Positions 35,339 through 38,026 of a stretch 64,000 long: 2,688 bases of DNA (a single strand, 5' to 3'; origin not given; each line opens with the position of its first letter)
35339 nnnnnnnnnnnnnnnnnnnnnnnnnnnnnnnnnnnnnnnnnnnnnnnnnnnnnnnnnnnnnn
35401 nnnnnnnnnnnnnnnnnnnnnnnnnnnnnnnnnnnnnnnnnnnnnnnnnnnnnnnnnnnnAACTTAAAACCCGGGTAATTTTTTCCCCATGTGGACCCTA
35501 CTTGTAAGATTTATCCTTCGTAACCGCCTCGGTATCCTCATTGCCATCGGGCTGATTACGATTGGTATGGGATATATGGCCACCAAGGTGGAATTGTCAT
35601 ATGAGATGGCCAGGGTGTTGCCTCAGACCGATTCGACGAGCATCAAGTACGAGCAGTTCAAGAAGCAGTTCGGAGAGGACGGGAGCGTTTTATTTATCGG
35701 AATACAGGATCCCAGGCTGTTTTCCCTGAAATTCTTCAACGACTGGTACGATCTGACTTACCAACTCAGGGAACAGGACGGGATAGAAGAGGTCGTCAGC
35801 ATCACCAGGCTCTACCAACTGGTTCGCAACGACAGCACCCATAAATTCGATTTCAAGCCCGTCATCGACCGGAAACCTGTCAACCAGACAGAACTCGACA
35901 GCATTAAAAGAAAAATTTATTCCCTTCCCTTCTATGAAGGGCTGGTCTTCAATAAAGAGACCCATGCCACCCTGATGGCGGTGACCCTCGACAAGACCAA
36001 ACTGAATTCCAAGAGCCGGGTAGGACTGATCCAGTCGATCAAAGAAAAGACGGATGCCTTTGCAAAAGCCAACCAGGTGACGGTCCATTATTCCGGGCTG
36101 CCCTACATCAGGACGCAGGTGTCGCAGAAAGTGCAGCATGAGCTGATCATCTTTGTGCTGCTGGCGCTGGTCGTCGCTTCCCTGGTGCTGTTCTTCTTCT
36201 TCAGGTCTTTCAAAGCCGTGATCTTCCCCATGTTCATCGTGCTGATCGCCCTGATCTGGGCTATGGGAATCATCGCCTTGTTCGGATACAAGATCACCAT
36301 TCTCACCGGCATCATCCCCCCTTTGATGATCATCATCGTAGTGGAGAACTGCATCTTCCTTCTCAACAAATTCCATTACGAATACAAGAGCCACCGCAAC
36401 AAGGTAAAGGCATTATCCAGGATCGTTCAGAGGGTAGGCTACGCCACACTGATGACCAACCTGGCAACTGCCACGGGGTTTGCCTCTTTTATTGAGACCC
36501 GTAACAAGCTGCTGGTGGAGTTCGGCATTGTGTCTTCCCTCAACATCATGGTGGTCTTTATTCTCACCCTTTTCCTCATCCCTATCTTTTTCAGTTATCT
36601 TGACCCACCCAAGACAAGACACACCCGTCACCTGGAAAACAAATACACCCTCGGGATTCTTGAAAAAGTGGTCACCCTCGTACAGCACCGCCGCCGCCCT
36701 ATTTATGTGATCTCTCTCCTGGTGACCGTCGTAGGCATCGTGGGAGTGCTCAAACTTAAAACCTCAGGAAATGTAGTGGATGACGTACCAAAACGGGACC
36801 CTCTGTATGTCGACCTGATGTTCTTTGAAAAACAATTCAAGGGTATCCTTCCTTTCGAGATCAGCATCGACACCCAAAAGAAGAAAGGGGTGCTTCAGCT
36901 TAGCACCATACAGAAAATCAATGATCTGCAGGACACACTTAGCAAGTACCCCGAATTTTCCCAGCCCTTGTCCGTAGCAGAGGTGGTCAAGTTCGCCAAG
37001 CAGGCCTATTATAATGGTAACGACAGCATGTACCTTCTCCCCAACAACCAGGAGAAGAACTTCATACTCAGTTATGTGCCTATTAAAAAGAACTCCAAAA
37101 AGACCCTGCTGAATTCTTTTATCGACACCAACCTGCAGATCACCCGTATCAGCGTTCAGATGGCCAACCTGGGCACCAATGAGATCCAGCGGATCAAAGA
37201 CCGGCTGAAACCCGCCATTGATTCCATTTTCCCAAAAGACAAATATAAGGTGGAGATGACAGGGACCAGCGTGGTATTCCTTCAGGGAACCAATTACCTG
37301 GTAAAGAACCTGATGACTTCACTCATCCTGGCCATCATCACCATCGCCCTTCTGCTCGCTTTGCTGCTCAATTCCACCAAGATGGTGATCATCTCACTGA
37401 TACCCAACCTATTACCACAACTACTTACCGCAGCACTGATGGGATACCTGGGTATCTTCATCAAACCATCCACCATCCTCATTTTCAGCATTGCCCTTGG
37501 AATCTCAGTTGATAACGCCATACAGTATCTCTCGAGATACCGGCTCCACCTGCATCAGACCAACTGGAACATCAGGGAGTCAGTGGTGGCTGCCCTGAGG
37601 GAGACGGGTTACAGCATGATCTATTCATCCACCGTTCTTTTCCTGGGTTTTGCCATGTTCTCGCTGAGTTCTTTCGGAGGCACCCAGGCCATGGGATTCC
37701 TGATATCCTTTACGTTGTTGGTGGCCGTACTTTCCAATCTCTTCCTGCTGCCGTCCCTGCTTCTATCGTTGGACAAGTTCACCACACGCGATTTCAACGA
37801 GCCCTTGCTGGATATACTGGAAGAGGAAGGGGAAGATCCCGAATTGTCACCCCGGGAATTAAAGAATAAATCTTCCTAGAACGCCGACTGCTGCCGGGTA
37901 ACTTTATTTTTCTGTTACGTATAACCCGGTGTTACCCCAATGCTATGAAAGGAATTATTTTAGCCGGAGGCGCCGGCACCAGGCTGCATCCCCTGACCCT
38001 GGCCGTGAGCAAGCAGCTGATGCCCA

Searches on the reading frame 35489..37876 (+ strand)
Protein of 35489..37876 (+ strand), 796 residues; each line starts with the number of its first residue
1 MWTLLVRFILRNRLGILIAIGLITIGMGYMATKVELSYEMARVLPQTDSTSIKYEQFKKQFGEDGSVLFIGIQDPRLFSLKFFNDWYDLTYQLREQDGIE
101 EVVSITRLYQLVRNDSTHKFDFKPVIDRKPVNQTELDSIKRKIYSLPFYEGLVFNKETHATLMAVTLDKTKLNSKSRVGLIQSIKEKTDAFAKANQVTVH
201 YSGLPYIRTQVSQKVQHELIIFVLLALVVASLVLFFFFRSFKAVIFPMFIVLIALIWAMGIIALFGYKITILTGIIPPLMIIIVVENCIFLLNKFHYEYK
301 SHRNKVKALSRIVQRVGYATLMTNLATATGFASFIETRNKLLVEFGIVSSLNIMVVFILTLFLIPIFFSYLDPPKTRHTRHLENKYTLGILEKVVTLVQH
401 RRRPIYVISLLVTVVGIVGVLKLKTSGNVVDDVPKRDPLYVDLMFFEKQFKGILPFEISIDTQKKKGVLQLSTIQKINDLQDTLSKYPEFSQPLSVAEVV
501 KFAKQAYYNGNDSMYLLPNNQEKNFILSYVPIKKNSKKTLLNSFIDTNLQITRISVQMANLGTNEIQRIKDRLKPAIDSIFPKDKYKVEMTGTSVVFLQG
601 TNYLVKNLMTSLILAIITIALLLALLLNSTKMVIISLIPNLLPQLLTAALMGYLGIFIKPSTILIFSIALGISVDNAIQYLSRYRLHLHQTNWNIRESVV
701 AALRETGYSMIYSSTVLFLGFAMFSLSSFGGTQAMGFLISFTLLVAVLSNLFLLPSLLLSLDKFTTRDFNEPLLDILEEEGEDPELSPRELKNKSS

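Call 96: search_protein_families(library=ncbifam, proteins=[window:35489-37876:+], max_evalue=0.0001)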
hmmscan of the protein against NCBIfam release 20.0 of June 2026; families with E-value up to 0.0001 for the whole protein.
window:35489-37876:+ (796 aa): 13 families
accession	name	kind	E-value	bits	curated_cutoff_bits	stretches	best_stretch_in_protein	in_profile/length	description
TIGR00921.1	2A067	subfamily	1.5e-66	224.9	351.9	2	11-434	2-421/733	hydrophobe/amphiphile efflux-3 (HAE3) family transporter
TIGR03480.1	HpnN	hypoth_equivalog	5.3e-38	130.6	751.85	2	190-423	242-469/862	hopanoid biosynthesis associated RND transporter like protein HpnN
TIGR00833.1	actII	subfamily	4.5e-29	101.3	874.7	2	147-436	104-395/910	MMPL family RND transporter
NF052374.1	HopndTporHpnN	equivalog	4.1e-17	61.6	1100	2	191-423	246-472/858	hopanoid transporter HpnN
NF033617.1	RND_permease_2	subfamily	1.3e-09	36.6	1250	1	188-374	306-490/1009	multidrug efflux RND transporter permease subunit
TIGR00915.1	2A0602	subfamily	1.8e-08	32.7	940.35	1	158-369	284-494/1050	efflux RND transporter permease subunit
NF007905.0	PRK10614.1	equivalog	1.8e-08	32.5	1774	1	193-380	313-498/1025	multidrug efflux RND transporter permease subunit MdtC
NF007133.0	PRK09579.1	equivalog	6.9e-08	30.5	1763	1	192-371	311-488/1017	multidrug efflux RND transporter permease subunit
NF000282.2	RND_permease_1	subfamily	7.2e-08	30.8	1250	0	156-311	281-432/1029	multidrug efflux RND transporter permease subunit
NF007131.0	PRK09577.1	equivalog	2.6e-06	25.4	1768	1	159-401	284-523/1045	multidrug efflux RND transporter permease subunit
NF007798.0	PRK10503.1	equivalog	2.6e-06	25.3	1584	0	184-370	313-497/1040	MdtB/MuxB family multidrug efflux RND transporter permease subunit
NF045600.2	BstA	equivalog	8.7e-06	23.9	1400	1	194-413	262-475/903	sterol transporter cytoplasmic membrane protein BstA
NF007842.1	PRK10555.1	equivalog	1.2e-05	23.4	1854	0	160-382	286-507/1036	multidrug efflux RND transporter permease AcrD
